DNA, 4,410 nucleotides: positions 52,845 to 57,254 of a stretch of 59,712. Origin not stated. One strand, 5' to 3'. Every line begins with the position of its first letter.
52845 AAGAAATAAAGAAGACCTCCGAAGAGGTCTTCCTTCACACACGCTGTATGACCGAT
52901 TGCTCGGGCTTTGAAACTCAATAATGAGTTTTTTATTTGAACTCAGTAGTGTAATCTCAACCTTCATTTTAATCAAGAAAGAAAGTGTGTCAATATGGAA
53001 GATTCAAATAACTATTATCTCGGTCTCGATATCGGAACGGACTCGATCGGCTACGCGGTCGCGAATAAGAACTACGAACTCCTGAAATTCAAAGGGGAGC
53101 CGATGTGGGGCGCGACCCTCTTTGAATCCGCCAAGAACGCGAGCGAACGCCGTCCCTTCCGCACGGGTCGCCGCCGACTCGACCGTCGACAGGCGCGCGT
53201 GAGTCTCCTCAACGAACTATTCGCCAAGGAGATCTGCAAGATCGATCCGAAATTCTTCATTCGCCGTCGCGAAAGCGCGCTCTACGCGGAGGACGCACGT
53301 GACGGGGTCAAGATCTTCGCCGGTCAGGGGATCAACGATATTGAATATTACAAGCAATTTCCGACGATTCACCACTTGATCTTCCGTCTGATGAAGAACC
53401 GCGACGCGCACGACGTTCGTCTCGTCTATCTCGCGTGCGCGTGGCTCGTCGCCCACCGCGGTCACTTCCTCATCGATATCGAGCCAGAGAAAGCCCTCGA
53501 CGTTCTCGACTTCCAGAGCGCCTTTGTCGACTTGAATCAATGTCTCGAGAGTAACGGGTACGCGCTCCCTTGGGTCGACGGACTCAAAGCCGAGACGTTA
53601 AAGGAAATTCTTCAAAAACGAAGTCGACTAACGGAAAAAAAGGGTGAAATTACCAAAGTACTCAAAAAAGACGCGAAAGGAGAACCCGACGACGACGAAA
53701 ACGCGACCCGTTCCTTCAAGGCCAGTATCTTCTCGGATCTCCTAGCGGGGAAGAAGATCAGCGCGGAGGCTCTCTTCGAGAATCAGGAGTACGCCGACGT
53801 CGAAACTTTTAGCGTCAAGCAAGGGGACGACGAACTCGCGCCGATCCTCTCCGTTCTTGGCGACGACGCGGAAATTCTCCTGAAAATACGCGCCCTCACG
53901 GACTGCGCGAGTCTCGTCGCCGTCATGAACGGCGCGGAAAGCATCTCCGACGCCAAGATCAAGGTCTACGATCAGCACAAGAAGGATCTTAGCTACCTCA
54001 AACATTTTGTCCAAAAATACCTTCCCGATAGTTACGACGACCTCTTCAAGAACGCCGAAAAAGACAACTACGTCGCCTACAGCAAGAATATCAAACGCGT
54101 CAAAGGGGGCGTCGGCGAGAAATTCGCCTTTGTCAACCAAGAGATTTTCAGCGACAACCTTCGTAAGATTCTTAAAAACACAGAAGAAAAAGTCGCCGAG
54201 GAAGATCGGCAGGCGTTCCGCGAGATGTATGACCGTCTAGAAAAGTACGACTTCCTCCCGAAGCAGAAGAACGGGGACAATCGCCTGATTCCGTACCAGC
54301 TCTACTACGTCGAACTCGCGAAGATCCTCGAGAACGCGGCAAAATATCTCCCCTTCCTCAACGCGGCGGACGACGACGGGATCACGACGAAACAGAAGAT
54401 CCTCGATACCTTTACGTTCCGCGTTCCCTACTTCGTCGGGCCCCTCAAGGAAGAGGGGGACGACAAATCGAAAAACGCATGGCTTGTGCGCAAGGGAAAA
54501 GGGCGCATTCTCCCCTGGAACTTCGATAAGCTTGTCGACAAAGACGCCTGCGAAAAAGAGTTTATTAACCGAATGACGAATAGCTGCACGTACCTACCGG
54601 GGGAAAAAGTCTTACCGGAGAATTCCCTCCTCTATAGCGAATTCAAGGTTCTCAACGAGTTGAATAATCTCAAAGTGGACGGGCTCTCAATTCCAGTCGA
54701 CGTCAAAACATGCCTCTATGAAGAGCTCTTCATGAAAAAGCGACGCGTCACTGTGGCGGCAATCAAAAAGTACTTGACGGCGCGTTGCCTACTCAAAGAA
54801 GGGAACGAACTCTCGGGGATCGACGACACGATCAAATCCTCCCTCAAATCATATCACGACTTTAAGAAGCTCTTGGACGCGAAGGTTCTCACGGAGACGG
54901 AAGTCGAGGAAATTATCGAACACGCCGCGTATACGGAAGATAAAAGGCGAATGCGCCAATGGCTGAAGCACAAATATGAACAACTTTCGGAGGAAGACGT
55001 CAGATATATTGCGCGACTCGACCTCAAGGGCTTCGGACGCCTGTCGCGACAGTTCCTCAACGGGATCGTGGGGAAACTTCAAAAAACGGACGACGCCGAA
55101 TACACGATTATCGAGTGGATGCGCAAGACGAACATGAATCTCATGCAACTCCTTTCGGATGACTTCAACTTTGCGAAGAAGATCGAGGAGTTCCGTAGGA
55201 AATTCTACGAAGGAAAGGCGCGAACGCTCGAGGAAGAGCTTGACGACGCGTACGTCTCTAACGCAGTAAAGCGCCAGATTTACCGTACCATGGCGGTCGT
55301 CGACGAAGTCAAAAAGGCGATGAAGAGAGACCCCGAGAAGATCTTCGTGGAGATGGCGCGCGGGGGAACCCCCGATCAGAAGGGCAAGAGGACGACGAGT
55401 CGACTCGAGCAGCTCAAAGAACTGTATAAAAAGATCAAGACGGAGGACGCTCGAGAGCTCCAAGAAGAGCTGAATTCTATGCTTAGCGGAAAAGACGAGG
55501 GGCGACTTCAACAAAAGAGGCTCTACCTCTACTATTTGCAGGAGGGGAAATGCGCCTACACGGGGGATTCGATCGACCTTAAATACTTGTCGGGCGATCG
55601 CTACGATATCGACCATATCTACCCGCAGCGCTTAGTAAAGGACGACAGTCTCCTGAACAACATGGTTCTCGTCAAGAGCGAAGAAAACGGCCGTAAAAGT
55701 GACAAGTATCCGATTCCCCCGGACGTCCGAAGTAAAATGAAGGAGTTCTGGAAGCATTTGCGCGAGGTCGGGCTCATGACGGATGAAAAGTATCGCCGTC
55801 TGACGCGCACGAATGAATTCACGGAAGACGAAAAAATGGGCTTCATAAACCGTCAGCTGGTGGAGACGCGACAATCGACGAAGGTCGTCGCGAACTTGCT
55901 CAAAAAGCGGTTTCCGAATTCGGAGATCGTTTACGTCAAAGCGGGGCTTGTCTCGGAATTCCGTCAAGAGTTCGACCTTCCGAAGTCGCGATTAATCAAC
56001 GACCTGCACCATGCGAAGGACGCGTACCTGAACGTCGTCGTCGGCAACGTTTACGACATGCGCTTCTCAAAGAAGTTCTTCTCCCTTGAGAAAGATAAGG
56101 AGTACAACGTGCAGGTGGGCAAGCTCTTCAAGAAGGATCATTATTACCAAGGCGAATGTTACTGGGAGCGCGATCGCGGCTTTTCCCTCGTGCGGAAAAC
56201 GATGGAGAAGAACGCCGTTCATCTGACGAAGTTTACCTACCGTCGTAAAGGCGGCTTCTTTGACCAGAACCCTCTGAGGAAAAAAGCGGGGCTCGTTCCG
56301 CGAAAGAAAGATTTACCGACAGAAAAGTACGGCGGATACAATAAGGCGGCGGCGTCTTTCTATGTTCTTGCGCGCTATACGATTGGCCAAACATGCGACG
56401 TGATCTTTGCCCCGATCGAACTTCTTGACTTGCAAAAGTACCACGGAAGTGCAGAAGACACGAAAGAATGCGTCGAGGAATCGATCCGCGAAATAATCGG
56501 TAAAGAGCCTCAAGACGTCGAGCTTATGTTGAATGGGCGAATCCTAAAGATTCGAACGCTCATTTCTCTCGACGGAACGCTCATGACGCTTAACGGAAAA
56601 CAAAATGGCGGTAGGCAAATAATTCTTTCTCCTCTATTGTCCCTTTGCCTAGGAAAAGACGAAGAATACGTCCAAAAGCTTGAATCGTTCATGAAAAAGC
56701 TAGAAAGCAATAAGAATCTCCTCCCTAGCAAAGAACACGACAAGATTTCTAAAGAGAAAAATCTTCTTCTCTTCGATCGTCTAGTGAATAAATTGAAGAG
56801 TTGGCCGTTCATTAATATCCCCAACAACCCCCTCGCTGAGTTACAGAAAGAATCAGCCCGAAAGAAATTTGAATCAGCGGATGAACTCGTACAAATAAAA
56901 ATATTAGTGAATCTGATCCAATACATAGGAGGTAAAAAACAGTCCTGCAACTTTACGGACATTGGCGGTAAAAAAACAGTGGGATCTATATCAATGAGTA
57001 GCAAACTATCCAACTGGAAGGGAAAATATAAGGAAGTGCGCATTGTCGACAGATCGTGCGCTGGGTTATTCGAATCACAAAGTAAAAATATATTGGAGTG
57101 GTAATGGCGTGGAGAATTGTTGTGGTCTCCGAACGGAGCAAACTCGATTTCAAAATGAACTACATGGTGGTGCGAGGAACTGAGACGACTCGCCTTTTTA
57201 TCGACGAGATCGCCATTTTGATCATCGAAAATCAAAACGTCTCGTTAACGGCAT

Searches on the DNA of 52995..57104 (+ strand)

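Call 60: build_rna_model(alignment_id=A5)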
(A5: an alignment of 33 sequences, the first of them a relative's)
Model R1 built from alignment A5 (33 sequences, 114 columns); structure: RNAalifold consensus.
model positions 98; base pairs 10; branch points 1; effective number of sequences 2.13; information 0.589 bits per position. Calibrated on 0.2 Mb of random sequence (short: E-values are rough).
structure used (alignment columns):
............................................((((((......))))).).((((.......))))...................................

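Call 61: search_with_rna_model(model_id=R1, source=window, max_evalue=10, show_alignments=2)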
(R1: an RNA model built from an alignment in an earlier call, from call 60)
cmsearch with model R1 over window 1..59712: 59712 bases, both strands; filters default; matches with E-value up to 10: 1.
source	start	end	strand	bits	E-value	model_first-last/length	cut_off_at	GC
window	52852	52958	-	47.3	1.9e-07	1-98/98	no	0.41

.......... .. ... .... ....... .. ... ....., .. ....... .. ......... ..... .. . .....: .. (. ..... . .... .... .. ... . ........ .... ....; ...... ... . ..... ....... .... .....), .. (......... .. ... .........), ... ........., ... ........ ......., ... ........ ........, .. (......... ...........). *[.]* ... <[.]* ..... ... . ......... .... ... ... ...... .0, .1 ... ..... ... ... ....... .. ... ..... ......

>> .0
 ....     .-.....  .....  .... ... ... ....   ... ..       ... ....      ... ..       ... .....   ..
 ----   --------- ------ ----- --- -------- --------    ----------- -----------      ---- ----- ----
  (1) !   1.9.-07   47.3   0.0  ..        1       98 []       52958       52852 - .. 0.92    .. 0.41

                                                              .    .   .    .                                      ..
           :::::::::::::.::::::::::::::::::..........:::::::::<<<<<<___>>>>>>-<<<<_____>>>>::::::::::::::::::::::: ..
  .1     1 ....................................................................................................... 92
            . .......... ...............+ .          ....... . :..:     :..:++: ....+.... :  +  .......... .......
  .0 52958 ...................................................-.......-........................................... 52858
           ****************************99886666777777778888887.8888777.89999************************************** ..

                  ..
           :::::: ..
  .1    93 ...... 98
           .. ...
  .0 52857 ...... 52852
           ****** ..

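Call 73: search_with_rna_model(model_id=R1, sources=[L001, L002, L109, L110, L111, L112, L113, L114, L115, L116], max_evalue=1)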
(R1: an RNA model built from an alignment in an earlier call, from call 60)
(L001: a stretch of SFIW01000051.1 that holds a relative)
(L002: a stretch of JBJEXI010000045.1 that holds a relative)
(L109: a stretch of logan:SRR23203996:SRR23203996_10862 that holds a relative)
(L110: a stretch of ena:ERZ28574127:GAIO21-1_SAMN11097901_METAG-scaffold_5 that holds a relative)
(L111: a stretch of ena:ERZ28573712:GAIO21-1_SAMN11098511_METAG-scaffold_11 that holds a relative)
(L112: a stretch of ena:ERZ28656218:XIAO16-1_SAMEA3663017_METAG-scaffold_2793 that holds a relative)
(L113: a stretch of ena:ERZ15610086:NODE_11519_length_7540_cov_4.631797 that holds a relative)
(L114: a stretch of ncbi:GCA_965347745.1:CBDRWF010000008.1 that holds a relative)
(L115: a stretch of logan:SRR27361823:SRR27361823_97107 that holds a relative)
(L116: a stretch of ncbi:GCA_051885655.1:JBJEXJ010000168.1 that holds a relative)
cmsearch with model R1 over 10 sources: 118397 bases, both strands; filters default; matches with E-value up to 1: 11.
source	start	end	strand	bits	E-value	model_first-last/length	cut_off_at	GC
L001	7606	7711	-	73.9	1.3e-12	1-98/98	no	0.42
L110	3859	3964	-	73.9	1.3e-12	1-98/98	no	0.42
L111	3859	3964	-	73.9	1.3e-12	1-98/98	no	0.42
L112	3859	3964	-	73.9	1.3e-12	1-98/98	no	0.42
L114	3863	3964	-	68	2.1e-11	1-98/98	no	0.41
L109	3863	3964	-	67.5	2.7e-11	1-98/98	no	0.42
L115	3863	3964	-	67.5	2.7e-11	1-98/98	no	0.42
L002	9863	9964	-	66.2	5e-11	1-98/98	no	0.43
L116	3863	3964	-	66.2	5e-11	1-98/98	no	0.43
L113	627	732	-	62.9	2.4e-10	1-98/98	no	0.38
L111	10183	10238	-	16.8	0.67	1-98/98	no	0.3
